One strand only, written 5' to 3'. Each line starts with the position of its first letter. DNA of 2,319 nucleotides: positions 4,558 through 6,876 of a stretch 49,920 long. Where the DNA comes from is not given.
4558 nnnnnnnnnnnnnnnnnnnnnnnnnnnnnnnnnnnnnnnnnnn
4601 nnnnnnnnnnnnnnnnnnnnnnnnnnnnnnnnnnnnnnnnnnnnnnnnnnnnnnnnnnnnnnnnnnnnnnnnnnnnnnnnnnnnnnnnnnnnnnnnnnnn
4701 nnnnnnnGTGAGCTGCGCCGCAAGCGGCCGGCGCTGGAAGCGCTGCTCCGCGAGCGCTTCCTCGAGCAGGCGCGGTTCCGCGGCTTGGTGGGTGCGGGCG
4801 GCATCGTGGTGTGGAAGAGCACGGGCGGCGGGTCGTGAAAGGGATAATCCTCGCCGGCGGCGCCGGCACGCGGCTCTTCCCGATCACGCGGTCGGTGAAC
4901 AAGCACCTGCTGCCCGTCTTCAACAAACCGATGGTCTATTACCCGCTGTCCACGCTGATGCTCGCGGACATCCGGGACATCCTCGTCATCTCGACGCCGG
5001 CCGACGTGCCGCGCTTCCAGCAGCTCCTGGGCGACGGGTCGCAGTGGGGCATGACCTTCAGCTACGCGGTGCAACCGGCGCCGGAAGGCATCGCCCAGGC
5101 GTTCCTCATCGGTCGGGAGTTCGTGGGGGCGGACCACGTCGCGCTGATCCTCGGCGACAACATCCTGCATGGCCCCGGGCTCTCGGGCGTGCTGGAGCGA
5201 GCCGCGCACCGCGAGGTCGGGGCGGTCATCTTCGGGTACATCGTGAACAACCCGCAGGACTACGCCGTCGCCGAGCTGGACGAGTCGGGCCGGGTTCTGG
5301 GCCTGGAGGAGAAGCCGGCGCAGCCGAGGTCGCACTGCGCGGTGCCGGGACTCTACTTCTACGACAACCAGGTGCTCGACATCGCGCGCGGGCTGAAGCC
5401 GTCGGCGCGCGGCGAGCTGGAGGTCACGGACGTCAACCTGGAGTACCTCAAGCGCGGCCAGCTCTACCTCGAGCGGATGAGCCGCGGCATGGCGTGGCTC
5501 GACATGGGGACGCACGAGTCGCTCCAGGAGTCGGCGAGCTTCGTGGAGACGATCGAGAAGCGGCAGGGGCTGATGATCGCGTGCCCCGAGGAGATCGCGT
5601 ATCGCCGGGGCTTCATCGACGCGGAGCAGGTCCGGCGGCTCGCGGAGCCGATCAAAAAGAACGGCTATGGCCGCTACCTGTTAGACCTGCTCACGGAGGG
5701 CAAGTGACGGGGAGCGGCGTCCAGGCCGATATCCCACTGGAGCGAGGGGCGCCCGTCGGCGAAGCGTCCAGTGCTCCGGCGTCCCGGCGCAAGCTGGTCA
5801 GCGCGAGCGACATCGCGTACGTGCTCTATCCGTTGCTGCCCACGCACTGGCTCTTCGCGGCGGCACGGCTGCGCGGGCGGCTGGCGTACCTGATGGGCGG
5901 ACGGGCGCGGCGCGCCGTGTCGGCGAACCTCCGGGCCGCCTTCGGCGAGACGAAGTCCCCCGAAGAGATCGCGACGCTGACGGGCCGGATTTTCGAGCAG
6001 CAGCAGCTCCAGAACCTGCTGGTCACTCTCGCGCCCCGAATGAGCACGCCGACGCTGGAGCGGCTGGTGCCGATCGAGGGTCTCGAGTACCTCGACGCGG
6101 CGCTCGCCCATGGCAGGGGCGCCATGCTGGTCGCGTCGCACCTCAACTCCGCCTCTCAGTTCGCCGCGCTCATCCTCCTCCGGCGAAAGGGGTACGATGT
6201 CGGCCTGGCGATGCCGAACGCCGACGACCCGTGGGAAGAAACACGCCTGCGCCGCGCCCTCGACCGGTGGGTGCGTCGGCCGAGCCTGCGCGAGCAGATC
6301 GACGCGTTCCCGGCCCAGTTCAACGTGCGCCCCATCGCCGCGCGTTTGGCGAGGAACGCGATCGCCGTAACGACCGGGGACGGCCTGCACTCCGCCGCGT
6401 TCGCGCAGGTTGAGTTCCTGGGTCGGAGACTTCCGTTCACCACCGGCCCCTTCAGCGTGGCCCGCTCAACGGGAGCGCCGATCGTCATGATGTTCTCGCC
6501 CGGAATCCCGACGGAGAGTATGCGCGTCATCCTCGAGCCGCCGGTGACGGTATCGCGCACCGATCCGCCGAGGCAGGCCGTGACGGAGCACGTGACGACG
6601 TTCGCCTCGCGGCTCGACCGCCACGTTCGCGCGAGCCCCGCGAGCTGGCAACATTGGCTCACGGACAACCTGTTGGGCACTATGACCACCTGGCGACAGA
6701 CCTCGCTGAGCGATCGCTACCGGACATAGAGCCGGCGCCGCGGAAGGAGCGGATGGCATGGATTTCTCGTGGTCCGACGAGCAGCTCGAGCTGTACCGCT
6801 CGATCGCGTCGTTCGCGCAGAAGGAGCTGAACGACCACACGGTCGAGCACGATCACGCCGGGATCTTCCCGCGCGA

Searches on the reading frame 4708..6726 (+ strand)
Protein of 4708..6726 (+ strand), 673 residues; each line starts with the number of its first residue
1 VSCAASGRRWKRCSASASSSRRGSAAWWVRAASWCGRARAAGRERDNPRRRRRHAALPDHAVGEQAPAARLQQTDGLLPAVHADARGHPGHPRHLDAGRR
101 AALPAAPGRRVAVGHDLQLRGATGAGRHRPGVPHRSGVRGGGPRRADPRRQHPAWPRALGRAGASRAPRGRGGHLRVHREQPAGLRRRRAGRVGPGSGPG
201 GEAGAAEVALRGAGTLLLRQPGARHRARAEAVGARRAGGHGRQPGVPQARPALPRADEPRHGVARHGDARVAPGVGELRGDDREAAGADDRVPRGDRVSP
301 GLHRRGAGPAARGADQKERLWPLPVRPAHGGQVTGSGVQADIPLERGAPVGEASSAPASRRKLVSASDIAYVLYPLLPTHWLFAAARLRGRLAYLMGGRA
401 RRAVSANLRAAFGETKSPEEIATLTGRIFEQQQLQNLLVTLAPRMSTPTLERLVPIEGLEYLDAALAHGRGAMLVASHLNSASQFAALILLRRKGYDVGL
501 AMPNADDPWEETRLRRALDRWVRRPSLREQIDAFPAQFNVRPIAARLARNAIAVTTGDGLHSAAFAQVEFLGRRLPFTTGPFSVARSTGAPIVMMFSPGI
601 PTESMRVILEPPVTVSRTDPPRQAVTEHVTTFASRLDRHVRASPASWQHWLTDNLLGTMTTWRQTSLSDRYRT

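Call 37: search_protein_families(library=pfam, proteins=[window:4708-6726:+], max_evalue=0.0001)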
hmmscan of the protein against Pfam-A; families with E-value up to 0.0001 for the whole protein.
window:4708-6726:+ (673 aa): 1 family
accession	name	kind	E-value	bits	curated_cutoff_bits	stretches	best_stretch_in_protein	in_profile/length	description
PF03279.18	Lip_A_acyltrans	-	2.8e-12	46.9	22.3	1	369-652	21-290/295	Bacterial lipid A biosynthesis acyltransferase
